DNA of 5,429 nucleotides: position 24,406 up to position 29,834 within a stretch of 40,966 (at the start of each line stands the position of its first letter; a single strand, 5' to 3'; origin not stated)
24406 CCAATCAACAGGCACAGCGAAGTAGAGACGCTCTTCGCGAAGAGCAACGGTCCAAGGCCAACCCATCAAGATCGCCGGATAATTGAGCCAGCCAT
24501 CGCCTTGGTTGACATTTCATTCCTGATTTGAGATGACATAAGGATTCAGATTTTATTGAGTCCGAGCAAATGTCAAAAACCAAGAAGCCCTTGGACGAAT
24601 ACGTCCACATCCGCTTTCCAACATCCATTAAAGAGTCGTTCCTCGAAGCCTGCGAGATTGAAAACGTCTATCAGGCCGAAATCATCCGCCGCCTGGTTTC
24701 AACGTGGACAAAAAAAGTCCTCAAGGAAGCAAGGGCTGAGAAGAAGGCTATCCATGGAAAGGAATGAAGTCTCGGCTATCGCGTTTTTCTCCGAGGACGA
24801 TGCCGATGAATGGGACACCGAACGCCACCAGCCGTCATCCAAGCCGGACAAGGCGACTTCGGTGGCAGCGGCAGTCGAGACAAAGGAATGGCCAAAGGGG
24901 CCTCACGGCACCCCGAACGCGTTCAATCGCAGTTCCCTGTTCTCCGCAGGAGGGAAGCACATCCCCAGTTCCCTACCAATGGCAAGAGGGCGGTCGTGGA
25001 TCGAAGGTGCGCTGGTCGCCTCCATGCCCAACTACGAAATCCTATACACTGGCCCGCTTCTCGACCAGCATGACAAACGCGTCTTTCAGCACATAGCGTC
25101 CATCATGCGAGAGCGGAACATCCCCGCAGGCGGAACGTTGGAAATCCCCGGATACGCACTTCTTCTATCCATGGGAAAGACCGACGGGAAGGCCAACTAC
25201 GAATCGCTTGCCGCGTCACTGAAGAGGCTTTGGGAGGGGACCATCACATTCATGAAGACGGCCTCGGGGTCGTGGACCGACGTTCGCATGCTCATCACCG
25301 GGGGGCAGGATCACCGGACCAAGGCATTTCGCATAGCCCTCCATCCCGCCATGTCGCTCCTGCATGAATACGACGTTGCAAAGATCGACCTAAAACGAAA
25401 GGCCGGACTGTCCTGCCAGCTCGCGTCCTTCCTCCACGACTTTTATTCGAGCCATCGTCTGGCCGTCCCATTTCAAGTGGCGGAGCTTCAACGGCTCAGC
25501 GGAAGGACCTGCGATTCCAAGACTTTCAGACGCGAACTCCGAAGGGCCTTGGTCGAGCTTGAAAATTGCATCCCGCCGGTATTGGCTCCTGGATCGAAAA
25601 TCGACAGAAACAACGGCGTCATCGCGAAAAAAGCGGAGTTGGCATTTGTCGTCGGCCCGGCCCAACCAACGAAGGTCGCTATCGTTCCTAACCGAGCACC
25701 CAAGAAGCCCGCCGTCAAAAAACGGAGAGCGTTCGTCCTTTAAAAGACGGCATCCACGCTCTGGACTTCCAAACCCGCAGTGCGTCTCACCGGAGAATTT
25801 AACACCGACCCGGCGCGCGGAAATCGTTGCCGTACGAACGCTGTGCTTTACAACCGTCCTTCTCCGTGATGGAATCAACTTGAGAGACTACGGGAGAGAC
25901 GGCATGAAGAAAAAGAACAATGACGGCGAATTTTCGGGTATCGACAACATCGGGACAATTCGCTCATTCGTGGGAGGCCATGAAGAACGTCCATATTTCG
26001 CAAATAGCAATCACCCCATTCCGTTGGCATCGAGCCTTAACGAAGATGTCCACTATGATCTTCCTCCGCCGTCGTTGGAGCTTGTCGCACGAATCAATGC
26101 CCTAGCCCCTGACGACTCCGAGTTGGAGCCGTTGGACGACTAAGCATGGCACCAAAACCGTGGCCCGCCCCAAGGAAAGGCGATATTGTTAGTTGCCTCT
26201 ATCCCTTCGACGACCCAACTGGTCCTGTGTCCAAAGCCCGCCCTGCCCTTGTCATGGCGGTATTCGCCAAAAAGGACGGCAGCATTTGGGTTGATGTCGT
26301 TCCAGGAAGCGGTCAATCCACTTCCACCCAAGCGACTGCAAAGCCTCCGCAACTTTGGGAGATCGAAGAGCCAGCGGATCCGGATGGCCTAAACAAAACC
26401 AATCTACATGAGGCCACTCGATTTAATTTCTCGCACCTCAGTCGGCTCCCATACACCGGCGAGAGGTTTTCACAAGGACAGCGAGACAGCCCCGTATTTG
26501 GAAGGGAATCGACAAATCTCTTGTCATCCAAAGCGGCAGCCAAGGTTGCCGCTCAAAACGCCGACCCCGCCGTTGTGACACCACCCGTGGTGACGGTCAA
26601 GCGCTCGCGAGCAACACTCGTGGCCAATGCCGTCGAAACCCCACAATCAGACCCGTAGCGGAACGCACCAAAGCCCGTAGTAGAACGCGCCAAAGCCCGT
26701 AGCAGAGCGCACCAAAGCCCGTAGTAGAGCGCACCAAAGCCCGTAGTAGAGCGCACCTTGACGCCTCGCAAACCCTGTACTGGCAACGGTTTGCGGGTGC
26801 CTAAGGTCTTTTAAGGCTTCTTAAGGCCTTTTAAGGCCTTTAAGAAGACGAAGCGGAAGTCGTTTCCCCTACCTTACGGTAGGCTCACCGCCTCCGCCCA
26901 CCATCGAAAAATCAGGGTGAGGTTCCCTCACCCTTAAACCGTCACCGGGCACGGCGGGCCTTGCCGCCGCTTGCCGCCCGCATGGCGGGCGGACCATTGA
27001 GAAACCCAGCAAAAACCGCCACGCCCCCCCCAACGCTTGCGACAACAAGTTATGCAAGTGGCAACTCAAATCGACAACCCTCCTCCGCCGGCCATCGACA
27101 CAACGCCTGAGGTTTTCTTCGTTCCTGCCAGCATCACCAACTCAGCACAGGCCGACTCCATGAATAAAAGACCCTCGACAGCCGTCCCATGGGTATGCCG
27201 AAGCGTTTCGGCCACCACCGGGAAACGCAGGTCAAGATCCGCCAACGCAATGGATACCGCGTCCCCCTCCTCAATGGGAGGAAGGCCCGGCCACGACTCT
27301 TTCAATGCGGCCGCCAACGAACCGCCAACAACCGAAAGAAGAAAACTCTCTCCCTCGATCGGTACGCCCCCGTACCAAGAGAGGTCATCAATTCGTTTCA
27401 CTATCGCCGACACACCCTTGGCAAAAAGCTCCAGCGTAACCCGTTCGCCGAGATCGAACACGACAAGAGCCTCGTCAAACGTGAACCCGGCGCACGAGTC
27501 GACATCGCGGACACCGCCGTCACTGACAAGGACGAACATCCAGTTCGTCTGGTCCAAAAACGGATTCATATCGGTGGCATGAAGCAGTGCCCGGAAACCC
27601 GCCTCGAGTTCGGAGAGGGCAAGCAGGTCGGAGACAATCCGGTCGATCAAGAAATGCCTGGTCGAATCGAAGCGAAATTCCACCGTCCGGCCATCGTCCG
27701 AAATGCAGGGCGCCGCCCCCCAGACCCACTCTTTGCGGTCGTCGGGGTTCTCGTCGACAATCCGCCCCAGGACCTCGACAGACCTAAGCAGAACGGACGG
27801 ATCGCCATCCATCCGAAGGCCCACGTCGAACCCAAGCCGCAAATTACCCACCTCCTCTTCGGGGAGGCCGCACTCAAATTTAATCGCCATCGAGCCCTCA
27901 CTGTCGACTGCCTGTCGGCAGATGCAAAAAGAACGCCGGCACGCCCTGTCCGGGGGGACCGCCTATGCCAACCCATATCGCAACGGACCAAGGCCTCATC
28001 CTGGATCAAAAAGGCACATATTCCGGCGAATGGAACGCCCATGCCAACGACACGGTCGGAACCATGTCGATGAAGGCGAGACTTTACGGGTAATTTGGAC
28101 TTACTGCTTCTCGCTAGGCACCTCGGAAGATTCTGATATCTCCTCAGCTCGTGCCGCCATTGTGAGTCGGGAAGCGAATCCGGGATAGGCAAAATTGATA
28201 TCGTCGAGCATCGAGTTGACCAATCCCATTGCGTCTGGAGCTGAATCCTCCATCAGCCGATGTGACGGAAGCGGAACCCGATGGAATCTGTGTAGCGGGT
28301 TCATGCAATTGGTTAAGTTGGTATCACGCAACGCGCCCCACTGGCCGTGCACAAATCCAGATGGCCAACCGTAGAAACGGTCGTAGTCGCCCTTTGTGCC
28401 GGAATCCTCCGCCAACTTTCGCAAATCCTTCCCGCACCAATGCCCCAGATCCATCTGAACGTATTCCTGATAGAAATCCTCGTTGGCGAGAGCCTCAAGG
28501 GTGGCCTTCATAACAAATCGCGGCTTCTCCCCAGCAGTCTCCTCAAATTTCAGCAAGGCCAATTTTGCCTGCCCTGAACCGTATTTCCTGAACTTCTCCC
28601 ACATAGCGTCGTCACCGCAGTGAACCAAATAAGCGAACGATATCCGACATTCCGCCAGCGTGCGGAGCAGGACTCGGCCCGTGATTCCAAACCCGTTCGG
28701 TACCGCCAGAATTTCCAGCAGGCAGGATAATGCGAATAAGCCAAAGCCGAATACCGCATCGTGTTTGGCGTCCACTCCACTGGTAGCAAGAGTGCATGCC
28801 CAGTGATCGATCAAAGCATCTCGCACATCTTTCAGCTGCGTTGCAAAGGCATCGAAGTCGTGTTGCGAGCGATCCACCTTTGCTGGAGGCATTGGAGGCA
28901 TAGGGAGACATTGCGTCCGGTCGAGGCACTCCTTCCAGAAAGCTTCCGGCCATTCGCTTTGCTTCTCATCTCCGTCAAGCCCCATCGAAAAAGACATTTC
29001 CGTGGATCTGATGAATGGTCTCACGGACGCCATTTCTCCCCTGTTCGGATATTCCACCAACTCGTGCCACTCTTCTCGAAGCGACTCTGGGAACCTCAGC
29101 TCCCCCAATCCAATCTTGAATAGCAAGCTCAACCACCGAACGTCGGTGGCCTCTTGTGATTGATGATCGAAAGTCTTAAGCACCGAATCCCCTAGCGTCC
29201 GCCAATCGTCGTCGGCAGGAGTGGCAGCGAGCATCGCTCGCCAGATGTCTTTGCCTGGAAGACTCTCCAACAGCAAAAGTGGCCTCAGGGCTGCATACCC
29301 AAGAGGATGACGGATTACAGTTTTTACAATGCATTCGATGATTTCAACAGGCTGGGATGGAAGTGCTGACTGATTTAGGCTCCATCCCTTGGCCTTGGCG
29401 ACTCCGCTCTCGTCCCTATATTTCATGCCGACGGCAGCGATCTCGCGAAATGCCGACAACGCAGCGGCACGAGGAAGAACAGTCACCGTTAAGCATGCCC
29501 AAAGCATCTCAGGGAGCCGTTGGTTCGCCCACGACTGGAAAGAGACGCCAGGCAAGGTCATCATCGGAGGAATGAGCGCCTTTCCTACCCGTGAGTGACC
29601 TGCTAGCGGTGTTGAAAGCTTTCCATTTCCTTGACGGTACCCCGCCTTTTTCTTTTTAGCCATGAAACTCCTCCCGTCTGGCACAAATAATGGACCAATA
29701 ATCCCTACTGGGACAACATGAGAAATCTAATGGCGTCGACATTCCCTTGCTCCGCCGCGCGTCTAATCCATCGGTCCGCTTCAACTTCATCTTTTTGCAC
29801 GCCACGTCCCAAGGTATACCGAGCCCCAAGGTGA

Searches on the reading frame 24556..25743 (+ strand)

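Call 26: search_protein_families(library=pfam, proteins=[window:24556-25743:+], max_evalue=0.001)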
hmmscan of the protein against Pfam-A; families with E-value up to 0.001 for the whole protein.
window:24556-25743:+ (395 aa): 1 family
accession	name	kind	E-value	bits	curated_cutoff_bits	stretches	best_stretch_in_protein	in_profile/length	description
PF10134.15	RPA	-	0.00037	20.6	27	0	172-244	45-120/228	Replication initiator protein A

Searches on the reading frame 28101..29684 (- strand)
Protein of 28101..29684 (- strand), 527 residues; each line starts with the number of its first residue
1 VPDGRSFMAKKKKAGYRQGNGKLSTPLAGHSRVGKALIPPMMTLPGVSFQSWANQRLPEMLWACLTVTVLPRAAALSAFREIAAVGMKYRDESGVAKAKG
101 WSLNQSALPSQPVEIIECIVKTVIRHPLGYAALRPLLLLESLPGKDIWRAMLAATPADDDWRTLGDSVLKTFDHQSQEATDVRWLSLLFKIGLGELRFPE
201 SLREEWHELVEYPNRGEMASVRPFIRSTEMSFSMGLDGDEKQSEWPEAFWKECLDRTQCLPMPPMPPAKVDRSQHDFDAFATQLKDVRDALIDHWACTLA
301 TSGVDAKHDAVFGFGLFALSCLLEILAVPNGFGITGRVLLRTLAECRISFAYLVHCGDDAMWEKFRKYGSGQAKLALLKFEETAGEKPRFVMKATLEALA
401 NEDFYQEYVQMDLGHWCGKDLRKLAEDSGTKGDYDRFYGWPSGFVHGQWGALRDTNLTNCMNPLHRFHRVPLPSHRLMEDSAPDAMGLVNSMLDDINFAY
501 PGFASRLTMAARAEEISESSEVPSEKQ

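Call 26: search_protein_families(library=pfam, proteins=[window:28101-29684:-], max_evalue=0.001)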
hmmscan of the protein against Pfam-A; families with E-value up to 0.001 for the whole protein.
window:28101-29684:- (527 aa): 1 family
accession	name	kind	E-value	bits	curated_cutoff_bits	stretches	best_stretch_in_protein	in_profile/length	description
PF18928.5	DUF5677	-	1.8e-18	67.6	27.1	1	329-454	23-157/166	Family of unknown function (DUF5677)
